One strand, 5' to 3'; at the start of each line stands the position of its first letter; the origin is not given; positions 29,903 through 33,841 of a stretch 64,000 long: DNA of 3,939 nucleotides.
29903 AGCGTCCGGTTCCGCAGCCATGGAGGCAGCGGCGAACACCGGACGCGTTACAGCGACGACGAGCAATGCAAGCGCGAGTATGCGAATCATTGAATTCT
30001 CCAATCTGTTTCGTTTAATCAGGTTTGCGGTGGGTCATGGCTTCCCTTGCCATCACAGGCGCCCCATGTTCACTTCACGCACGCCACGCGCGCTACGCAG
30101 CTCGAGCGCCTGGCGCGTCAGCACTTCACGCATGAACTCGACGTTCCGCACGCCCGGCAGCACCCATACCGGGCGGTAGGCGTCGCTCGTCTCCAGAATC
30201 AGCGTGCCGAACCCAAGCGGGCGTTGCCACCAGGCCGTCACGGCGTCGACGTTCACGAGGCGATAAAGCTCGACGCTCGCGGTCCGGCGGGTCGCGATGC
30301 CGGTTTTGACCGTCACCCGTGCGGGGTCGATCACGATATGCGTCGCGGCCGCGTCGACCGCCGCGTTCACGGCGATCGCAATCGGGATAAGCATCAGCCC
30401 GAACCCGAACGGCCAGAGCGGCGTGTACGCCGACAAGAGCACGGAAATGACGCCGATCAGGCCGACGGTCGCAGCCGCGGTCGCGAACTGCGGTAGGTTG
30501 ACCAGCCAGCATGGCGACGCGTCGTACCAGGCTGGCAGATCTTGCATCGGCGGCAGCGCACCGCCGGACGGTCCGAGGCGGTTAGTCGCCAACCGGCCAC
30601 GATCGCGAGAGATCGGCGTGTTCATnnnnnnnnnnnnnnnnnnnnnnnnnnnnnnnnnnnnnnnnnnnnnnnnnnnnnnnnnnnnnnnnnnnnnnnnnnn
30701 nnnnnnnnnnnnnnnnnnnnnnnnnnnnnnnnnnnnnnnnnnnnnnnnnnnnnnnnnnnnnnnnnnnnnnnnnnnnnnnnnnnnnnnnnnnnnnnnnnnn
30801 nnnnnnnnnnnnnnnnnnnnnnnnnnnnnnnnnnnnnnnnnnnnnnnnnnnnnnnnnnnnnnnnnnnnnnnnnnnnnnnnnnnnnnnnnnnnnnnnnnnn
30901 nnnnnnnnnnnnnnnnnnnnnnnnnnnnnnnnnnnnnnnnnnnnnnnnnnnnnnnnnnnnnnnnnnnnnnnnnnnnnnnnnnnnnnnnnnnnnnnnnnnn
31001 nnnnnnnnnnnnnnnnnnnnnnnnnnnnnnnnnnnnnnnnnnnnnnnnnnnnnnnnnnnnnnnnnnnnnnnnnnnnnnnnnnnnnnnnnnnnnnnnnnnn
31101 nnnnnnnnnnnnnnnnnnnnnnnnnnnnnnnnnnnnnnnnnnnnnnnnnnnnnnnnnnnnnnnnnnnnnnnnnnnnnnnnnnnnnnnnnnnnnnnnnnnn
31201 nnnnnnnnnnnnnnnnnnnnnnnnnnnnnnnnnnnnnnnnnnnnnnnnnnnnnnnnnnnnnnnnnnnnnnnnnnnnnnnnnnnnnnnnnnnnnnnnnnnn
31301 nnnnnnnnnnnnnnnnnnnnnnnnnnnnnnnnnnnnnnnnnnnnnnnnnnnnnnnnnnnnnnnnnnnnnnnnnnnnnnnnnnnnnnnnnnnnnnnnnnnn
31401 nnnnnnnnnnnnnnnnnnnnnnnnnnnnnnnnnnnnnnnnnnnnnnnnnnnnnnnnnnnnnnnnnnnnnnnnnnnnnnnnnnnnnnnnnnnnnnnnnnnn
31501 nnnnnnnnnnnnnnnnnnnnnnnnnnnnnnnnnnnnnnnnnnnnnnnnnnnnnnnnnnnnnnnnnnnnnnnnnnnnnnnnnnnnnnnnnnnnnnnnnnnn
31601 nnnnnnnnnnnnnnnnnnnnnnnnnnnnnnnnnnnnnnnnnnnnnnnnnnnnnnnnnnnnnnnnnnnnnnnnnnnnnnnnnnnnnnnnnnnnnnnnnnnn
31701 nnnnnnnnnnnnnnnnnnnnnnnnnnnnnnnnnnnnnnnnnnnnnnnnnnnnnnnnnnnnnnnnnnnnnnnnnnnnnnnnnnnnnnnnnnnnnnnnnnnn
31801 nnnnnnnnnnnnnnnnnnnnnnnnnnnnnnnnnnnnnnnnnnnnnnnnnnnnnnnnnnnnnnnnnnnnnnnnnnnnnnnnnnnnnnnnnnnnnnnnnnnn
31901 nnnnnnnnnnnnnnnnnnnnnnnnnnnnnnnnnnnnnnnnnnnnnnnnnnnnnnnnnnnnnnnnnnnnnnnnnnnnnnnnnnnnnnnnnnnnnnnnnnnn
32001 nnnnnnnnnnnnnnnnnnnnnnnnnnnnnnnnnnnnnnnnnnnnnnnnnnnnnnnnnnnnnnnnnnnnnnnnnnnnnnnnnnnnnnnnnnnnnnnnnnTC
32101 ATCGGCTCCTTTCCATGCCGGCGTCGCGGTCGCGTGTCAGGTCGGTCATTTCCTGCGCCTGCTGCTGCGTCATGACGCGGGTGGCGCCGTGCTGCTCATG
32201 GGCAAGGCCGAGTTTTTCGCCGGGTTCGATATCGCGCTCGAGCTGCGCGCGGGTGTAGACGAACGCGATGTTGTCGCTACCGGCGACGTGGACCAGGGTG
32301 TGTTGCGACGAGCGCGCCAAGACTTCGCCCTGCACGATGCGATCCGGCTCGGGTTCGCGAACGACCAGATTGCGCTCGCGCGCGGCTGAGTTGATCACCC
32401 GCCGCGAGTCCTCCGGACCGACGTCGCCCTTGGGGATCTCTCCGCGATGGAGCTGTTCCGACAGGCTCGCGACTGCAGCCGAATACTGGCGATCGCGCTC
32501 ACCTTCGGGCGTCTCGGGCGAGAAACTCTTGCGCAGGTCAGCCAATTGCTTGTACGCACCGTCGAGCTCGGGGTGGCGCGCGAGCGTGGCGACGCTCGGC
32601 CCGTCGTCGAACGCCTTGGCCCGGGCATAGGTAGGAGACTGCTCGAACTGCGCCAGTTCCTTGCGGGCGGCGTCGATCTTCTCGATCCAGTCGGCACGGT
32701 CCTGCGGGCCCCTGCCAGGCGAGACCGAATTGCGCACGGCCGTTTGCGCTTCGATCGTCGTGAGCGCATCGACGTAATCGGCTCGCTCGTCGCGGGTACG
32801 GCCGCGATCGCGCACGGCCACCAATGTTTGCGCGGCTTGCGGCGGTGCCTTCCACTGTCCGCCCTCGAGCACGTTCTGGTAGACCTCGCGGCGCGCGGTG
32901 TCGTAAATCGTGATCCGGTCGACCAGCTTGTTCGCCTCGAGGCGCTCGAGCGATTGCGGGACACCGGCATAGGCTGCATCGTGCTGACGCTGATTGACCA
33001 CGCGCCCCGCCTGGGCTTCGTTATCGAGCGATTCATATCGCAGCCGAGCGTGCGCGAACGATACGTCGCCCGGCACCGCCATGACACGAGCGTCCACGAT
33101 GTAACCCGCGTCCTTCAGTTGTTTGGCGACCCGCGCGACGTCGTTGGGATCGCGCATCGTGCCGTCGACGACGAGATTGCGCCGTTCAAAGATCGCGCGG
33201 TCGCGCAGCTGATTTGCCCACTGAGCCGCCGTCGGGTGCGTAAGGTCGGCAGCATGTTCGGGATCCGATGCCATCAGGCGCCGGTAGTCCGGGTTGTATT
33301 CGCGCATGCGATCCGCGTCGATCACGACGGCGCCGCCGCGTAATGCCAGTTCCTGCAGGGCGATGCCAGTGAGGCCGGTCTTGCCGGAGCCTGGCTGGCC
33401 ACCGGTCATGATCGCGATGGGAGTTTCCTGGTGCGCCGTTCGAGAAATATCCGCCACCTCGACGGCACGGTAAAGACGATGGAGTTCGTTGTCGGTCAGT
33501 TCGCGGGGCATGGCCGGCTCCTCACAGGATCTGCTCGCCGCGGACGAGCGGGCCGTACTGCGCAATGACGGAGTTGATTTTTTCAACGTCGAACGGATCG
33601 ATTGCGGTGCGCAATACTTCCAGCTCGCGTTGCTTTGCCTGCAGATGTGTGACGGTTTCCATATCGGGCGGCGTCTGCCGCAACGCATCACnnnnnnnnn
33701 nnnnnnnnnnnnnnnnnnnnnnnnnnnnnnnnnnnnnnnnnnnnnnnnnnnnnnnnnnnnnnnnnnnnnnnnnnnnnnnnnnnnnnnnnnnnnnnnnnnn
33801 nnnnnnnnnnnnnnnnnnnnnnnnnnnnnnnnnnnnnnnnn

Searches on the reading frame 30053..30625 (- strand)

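Call 47: search_protein_families(library=pfam, proteins=[window:30053-30625:-], max_evalue=0.001)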
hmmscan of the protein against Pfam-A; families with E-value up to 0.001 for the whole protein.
window:30053-30625:- (190 aa): 1 family
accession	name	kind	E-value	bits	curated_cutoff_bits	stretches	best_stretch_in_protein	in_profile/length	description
PF03703.20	bPH_2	-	5.5e-11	43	22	1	94-166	3-75/78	Bacterial PH domain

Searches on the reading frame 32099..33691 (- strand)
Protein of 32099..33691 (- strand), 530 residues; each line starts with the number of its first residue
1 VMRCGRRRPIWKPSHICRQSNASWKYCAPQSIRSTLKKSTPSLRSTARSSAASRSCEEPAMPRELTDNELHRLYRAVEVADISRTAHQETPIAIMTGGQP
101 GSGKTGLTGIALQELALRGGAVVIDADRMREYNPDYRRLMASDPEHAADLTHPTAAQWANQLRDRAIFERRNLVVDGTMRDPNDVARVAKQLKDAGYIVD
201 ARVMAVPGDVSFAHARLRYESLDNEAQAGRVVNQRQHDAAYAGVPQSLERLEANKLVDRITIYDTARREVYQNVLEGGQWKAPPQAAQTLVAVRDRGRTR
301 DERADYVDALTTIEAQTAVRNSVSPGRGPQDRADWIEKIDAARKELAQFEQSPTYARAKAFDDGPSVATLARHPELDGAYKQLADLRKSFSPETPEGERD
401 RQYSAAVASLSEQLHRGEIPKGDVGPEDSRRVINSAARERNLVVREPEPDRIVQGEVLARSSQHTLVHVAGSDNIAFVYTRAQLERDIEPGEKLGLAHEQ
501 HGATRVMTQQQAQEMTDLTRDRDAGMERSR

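Call 47: search_protein_families(library=pfam, proteins=[window:32099-33691:-], max_evalue=0.001)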
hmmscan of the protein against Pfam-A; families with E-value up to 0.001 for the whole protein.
window:32099-33691:- (530 aa): 2 families
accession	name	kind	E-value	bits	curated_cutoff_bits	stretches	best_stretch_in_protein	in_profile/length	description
PF06414.18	Zeta_toxin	-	3e-45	154.5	22.3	1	81-273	6-196/199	Zeta toxin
PF13671.12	AAA_33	-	1.6e-09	38.6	27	1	94-237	2-137/143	AAA domain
